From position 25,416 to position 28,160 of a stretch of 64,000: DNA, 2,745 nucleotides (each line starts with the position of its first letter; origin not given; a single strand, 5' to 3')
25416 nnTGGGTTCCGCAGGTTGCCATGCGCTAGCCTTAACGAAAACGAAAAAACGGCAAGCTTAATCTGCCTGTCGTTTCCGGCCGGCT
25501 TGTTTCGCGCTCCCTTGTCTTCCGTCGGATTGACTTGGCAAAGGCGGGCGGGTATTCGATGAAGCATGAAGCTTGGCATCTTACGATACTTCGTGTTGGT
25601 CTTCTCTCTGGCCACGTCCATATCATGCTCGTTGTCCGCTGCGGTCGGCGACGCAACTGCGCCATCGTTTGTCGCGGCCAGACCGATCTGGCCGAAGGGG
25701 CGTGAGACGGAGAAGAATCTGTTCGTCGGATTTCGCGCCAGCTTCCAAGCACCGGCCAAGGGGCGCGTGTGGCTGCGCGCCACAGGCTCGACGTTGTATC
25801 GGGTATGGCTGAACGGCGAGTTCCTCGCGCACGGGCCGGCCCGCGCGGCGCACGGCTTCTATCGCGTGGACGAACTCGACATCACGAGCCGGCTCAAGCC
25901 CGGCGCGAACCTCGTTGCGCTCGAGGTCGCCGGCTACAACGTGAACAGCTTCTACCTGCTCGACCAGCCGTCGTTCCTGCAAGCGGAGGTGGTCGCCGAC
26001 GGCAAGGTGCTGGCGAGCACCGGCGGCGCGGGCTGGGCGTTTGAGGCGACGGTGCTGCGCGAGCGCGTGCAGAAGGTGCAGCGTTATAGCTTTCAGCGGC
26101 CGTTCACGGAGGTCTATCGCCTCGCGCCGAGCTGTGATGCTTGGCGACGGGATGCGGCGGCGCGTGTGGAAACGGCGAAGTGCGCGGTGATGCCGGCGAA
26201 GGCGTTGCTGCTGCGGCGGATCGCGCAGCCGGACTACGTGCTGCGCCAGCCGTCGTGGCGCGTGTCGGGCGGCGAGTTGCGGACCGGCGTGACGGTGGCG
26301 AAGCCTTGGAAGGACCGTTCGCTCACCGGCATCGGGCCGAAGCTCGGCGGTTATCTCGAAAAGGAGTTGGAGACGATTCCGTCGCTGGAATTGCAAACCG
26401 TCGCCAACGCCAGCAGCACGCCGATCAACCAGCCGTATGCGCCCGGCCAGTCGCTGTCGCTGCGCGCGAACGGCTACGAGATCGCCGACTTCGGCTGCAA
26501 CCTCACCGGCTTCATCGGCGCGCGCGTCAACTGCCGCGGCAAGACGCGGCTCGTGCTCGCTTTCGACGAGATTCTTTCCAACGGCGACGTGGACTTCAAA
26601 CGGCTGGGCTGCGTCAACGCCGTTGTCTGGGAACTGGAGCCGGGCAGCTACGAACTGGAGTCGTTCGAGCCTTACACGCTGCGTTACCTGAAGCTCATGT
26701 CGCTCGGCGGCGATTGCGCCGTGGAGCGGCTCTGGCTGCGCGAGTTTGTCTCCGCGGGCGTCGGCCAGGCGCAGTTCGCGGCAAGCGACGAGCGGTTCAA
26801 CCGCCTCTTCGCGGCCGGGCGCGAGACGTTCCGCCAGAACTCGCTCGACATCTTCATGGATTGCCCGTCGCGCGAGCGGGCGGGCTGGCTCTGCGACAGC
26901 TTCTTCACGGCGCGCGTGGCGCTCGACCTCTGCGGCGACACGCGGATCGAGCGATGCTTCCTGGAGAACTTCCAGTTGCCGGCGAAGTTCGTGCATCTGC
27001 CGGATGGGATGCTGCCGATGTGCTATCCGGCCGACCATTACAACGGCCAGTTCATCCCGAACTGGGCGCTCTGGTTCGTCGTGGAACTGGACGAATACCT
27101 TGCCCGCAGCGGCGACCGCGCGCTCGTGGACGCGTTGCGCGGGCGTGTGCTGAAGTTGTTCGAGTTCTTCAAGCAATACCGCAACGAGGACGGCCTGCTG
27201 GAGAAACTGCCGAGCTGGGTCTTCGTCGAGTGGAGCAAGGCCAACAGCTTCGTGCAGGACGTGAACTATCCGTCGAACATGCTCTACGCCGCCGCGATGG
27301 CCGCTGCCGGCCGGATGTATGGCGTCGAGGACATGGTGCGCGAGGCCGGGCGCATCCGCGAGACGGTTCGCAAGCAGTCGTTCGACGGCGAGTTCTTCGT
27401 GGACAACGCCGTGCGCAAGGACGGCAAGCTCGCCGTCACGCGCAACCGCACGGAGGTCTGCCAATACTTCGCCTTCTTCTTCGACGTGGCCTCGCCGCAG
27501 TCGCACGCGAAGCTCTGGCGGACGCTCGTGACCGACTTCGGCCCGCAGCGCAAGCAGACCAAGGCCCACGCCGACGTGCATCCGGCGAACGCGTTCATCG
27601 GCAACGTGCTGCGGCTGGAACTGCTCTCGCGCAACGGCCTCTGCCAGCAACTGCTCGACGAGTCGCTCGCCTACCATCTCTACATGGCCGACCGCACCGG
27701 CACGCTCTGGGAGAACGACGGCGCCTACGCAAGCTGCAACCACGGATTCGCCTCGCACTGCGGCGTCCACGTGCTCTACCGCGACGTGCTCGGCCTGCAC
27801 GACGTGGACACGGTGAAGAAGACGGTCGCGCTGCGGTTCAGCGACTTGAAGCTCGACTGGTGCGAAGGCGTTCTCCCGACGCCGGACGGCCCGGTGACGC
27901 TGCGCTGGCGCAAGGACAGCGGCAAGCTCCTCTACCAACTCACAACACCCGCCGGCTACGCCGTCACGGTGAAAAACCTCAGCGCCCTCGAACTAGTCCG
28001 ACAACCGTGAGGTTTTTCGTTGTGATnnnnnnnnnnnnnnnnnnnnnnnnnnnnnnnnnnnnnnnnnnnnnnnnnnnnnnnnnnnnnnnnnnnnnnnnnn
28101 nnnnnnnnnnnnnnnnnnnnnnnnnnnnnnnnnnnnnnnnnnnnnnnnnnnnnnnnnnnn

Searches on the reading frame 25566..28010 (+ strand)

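Call 7: search_protein_families(library=pfam, proteins=[window:25566-28010:+], max_evalue=0.001)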
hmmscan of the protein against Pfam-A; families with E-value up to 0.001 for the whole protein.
window:25566-28010:+ (814 aa): 2 families
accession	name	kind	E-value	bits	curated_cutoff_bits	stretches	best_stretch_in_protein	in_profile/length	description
PF17389.8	Bac_rhamnosid6H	-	8.1e-18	65.2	24.5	1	402-717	4-310/339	Bacterial alpha-L-rhamnosidase 6 hairpin glycosidase domain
PF17390.7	Bac_rhamnosid_C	-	0.00064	19.9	22.1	0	762-802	21-61/78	Bacterial alpha-L-rhamnosidase C-terminal domain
